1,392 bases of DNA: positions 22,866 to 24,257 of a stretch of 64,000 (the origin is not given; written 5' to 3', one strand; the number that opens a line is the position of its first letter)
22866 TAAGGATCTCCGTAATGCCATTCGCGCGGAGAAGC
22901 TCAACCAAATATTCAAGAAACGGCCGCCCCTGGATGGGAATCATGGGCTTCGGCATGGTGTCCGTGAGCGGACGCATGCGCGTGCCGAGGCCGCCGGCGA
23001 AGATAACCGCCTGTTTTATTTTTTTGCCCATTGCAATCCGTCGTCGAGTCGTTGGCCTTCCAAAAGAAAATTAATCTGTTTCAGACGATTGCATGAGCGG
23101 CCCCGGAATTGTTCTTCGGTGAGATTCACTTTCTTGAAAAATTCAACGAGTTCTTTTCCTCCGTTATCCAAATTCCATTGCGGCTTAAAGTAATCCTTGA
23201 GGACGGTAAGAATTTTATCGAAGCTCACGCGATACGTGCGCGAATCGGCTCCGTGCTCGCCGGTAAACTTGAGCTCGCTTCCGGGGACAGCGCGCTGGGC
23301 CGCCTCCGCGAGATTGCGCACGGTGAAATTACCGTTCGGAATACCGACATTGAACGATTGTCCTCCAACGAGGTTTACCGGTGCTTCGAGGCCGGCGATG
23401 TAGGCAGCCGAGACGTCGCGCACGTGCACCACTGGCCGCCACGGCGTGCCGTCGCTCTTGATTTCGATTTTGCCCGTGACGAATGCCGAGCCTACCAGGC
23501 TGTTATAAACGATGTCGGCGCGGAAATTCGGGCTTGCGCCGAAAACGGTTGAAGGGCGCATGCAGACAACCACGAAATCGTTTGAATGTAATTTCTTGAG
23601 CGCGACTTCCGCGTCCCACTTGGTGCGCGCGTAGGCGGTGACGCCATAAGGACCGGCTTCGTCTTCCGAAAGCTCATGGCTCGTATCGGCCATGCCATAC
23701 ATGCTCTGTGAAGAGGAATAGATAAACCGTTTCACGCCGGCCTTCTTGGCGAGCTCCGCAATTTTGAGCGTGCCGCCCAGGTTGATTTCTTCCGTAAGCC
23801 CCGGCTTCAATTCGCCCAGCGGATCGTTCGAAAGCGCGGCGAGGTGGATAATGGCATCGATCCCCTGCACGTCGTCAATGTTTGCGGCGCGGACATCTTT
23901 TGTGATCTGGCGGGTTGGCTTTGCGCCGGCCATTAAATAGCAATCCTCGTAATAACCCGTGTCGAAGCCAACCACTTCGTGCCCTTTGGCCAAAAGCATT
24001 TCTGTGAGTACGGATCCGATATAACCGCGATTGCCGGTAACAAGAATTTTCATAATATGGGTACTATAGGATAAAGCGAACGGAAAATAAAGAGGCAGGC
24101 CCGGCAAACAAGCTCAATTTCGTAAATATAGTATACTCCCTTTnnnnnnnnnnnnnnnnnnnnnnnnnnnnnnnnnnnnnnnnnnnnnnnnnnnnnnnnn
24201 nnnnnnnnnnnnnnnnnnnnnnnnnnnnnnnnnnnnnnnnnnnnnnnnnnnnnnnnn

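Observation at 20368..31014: Complete GDP-D-glycero-alpha-D-manno-heptose pathway with a fused HddC-GmhB enzyme and 6-deoxyheptose-type tailoring genes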

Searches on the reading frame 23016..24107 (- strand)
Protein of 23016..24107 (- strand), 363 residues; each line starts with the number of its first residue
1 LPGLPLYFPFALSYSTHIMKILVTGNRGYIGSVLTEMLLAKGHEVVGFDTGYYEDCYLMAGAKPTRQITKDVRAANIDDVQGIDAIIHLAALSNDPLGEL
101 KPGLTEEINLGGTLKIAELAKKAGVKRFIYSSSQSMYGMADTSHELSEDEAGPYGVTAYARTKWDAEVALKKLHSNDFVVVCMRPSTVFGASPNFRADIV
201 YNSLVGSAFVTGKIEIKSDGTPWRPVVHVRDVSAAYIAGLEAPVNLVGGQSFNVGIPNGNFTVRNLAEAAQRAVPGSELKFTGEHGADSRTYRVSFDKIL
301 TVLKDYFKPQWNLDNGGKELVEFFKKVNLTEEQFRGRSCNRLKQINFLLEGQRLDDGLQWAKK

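Call 3: search_protein_families(library=pfam, proteins=[window:23016-24107:-])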
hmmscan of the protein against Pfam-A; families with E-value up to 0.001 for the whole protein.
window:23016-24107:- (363 aa): 8 families
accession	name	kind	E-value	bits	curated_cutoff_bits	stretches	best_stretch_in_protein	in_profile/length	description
PF01370.27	Epimerase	-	3.6e-43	148.1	20.9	1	21-255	1-240/240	NAD dependent epimerase/dehydratase family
PF16363.11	GDP_Man_Dehyd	-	1.1e-17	65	27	1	22-184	1-179/332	GDP-mannose 4,6 dehydratase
PF04321.23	RmlD_sub_bind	-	5.8e-17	62.1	27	1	19-194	1-158/287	RmlD substrate binding domain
PF01073.25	3Beta_HSD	-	2.9e-16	59.8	22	1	22-203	1-196/280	3-beta hydroxysteroid dehydrogenase/isomerase family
PF07993.18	NAD_binding_4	-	4.8e-11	42.7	20.1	1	81-193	87-212/258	Male sterility protein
PF13460.12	NAD_binding_10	-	1.7e-06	28.5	27.2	1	27-181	3-141/184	NAD(P)H-binding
PF02719.21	Polysacc_synt_2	-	9.5e-06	25.4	20.2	1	21-133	1-128/293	Polysaccharide biosynthesis protein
PF05368.20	NmrA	-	2e-05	24.8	27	1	20-134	4-108/298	NmrA-like family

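Call 4: search_protein_families(library=ncbifam, proteins=[window:23016-24107:-])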
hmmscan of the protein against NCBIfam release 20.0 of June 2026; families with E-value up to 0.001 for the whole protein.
window:23016-24107:- (363 aa): 24 families
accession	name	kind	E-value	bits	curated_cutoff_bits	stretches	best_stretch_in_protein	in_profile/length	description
TIGR01179.1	galE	equivalog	5e-27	94.6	262.3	1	20-282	1-282/332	UDP-glucose 4-epimerase GalE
TIGR04180.1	EDH_00030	hypoth_equivalog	1.2e-20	73.8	475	1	21-269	1-251/297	NAD-dependent 4,6-dehydratase LegB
NF042422.1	oxyalk_red_OleD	equivalog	1.6e-20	73.7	580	1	19-230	1-205/329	2-alkyl-3-oxoalkanoate reductase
TIGR03466.1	HpnA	hypoth_equivalog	4.8e-17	61.8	367.65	1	19-191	1-173/327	hopanoid-associated sugar epimerase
NF007956.0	PRK10675.1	subfamily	7.3e-15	54.9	394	1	19-274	1-280/338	UDP-glucose 4-epimerase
TIGR02197.1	heptose_epim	equivalog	2.7e-14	53.1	274.6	1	21-243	1-233/316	ADP-glyceromanno-heptose 6-epimerase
NF042423.1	oxyalk_red_Shew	equivalog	3.7e-14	52.5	580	1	15-192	5-178/331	2-alkyl-3-oxoalkanoate reductase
TIGR01214.1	rmlD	equivalog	6.8e-12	45.1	224.05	1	20-199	1-163/285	dTDP-4-dehydrorhamnose reductase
NF011728.1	PRK15181.1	equivalog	2.8e-11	43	760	1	20-237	17-246/348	Vi polysaccharide biosynthesis UDP-N-acetylglucosaminuronic acid C-4 epimerase TviC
TIGR02622.1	CDP_4_6_dhtase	equivalog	4.4e-11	42.5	278.45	1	20-343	6-349/352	CDP-glucose 4,6-dehydratase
NF052578.1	StrlDmthSdmBMthl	equivalog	9.2e-11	42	600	1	19-239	1-215/328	sterol demethylase protein SdmB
TIGR01746.1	Thioester-redct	subfamily_domain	9.6e-11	41.5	213.35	1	82-272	88-279/371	thioester reductase domain-containing protein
TIGR01181.1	dTDP_gluc_dehyt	equivalog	2.8e-09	36.5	365.1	1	20-326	1-313/321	dTDP-glucose 4,6-dehydratase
NF058621.1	DiazavRedAvaA7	equivalog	3.5e-09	36.7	400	1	19-245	1-224/304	3-diazoavenalumate denitrifying reductase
NF043036.1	ErythonDh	equivalog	4.4e-09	36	325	1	19-208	1-206/321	D-erythronate dehydrogenase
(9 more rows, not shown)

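Call 13: search_solved_structures(query=window:23016-24107:-, max_evalue=0.00001)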
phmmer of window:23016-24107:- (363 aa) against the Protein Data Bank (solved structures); distinct sequences matched with E-value up to 0.00001: 83 (the best 60 are shown).
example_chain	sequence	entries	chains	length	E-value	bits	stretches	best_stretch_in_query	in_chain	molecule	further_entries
6vo6_A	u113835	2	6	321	3.6e-31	111.7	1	19-329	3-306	Putative sugar-nucleotide epimerase/dehydratease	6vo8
6wjb_A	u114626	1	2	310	1.5e-20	76.8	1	20-287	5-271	NAD-dependent epimerase/dehydratase family protein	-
6wj9_A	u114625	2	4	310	1.3e-19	73.6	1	20-287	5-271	NAD-dependent epimerase/dehydratase family protein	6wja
7ys8_A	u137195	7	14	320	2.2e-19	73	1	19-326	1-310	UDP-glucose 4-epimerase | UDP-glucose 4-epimerase along with EC 5.1.3.2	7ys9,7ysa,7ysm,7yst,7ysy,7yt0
10ke_A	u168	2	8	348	1e-17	67.5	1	19-280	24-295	Capsular polysaccharide biosynthesis protein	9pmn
8rdg_A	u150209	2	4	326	1.5e-17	66.9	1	19-288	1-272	SDR family NAD(P)-dependent oxidoreductase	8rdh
8rdi_A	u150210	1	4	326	5.1e-17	65.1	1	19-288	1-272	SDR family NAD(P)-dependent oxidoreductase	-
6kv9_A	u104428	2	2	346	8.7e-17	64.4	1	20-256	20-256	MoeE5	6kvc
6zl6_A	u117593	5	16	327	1e-14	57.6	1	19-256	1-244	Epimerase domain-containing protein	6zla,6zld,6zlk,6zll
6zlj_A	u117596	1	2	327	3.6e-14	55.8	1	19-256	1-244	Epimerase domain-containing protein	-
2b69_A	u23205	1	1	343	4.6e-14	55.4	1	19-326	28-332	UDP-glucuronate decarboxylase 1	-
4m55_A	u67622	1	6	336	5.1e-14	55.3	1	20-326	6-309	UDP-glucuronic acid decarboxylase 1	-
1udc_A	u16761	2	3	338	5.4e-14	55.2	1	19-269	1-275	UDP-GALACTOSE-4-EPIMERASE | UDP-GALACTOSE 4-EPIMERASE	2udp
1lrj_A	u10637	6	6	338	5.6e-14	55.2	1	19-269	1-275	UDP-glucose 4-epimerase | UDP-GALACTOSE 4-EPIMERASE | UDP-GALACTOSE-4-EPIMERASE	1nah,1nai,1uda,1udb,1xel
1lrk_A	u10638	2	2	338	6.1e-14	55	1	19-267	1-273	UDP-glucose 4-epimerase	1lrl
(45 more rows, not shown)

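Call 36: search_solved_structures(query=window:23016-24107:-, max_evalue=1e-18, show_alignments=2)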
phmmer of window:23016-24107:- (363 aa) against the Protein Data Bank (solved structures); distinct sequences matched with E-value up to 1e-18: 4.
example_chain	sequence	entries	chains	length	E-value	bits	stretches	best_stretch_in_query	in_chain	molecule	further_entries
6vo6_A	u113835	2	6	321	3.6e-31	111.7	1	19-329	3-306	Putative sugar-nucleotide epimerase/dehydratease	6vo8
6wjb_A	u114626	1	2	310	1.5e-20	76.8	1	20-287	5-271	NAD-dependent epimerase/dehydratase family protein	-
6wj9_A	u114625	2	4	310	1.3e-19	73.6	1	20-287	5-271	NAD-dependent epimerase/dehydratase family protein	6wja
7ys8_A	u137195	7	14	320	2.2e-19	73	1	19-326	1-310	UDP-glucose 4-epimerase | UDP-glucose 4-epimerase along with EC 5.1.3.2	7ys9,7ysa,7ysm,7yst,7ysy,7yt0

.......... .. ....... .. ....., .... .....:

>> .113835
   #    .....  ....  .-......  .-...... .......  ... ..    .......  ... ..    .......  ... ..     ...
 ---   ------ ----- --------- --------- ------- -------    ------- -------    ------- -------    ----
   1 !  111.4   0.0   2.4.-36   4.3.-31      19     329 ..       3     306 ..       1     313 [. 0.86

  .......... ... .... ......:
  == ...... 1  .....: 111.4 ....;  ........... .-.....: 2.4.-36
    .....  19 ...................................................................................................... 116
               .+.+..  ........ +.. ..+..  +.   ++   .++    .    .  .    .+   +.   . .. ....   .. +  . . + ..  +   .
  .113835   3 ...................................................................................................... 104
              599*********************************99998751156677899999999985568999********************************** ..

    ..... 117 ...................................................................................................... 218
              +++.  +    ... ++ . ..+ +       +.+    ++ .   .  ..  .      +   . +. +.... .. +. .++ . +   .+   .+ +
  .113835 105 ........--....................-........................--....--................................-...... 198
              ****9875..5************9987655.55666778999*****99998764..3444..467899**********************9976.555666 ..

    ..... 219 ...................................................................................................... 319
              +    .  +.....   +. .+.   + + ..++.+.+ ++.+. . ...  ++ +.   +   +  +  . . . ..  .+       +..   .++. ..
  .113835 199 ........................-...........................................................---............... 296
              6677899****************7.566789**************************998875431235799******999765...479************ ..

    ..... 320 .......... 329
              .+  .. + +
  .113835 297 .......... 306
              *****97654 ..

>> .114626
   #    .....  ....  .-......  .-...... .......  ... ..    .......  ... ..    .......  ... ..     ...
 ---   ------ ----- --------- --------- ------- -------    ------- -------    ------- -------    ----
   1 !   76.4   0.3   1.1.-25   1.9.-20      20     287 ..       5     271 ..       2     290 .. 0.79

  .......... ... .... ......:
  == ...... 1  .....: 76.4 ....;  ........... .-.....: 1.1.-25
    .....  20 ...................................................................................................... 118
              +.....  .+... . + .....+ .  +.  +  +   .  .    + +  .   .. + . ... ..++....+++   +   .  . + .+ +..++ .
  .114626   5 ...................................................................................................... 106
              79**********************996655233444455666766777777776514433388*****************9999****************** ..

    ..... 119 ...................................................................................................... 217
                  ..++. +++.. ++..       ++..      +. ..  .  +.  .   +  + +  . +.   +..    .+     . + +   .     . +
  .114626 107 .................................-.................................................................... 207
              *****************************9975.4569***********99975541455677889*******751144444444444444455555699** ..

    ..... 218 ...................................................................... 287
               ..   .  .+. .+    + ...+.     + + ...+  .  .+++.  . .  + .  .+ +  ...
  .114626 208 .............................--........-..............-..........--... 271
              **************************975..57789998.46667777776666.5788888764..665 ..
